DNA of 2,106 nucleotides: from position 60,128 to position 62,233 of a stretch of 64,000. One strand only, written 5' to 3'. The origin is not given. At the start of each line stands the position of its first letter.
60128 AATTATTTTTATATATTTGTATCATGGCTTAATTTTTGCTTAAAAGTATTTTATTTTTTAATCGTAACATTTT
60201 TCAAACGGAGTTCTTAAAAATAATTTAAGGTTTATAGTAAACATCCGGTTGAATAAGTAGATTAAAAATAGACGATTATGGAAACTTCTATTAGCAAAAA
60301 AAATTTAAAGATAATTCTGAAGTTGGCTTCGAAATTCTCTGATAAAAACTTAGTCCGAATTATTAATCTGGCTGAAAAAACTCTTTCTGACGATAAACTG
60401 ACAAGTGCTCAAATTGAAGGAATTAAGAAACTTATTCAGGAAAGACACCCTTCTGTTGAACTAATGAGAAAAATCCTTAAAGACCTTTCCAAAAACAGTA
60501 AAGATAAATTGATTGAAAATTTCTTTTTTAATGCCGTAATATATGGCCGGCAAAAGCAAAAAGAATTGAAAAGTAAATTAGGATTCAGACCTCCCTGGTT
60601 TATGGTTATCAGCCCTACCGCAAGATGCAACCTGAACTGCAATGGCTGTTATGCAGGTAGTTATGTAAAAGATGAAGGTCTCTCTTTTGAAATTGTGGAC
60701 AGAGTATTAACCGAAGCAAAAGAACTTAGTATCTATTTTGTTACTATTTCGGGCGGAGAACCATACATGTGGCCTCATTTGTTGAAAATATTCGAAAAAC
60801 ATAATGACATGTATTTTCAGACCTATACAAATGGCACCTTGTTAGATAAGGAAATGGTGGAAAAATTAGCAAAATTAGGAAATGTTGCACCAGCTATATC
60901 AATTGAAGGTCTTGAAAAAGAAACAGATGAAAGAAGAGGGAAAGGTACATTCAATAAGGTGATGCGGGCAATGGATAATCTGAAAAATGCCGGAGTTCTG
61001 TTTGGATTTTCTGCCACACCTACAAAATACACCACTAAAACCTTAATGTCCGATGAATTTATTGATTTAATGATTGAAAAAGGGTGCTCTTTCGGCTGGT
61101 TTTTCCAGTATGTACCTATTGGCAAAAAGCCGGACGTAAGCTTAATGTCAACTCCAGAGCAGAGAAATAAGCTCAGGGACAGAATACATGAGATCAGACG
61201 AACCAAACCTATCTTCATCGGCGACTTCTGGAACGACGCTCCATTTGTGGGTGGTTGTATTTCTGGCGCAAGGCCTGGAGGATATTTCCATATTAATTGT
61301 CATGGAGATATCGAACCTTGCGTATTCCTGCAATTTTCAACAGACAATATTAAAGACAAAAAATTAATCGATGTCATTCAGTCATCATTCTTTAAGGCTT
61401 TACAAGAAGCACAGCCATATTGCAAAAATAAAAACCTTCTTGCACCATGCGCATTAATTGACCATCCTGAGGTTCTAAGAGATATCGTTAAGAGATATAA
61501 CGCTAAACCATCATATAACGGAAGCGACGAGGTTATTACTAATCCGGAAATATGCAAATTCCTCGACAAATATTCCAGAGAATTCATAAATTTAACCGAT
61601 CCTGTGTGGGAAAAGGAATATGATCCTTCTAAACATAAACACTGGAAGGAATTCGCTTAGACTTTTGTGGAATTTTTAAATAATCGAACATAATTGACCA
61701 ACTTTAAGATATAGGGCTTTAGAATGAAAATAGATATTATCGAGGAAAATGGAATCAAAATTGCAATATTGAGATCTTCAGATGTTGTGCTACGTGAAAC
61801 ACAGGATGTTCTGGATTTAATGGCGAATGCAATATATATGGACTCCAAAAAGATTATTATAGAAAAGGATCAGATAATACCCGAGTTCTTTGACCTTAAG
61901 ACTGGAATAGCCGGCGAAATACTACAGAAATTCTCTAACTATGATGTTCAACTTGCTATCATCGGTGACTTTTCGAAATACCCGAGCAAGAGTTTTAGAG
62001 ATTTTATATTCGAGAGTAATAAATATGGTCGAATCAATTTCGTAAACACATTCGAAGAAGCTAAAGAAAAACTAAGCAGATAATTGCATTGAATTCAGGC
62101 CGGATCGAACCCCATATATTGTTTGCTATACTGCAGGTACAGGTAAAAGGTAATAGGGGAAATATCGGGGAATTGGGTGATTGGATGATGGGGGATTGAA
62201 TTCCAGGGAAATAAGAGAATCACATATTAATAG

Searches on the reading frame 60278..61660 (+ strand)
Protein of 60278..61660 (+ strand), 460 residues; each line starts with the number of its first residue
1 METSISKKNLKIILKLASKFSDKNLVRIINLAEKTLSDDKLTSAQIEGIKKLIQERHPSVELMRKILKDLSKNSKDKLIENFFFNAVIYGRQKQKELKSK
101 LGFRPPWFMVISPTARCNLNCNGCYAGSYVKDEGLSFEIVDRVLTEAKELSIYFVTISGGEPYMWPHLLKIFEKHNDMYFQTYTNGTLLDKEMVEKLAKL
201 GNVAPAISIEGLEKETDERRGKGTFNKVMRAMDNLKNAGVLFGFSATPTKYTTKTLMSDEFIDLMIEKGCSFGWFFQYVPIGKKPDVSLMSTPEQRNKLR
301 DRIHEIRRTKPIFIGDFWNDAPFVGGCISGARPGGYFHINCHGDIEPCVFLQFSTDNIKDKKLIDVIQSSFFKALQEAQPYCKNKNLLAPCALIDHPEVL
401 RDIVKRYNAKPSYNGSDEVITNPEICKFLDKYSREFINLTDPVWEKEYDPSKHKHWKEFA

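Call 33: search_protein_families(library=pfam, proteins=[window:60278-61660:+], max_evalue=0.01)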
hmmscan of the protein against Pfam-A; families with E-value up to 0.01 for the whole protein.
window:60278-61660:+ (460 aa): 3 families
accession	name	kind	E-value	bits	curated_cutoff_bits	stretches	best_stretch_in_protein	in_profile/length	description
PF04055.27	Radical_SAM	-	7.9e-25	88.4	29.5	1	111-240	1-141/166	Radical SAM superfamily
PF13186.11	SPASM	-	2.1e-05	25.2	21.5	1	332-383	3-64/67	Iron-sulfur cluster-binding domain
PF13353.11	Fer4_12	-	4.5e-05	24.2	22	1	116-180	14-82/137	4Fe-4S single cluster domain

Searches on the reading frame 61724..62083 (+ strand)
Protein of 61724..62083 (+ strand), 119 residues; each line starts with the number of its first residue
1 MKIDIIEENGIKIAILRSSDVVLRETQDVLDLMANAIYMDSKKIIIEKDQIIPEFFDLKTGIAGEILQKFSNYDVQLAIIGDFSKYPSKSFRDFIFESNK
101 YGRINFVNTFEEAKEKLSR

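Call 33: search_protein_families(library=pfam, proteins=[window:61724-62083:+], max_evalue=0.01)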
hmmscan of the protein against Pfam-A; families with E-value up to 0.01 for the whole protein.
window:61724-62083:+ (119 aa): 1 family
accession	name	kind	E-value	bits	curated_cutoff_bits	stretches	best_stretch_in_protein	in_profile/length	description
PF13788.11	DUF4180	-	1.4e-38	131.8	25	1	9-117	2-112/112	Domain of unknown function (DUF4180)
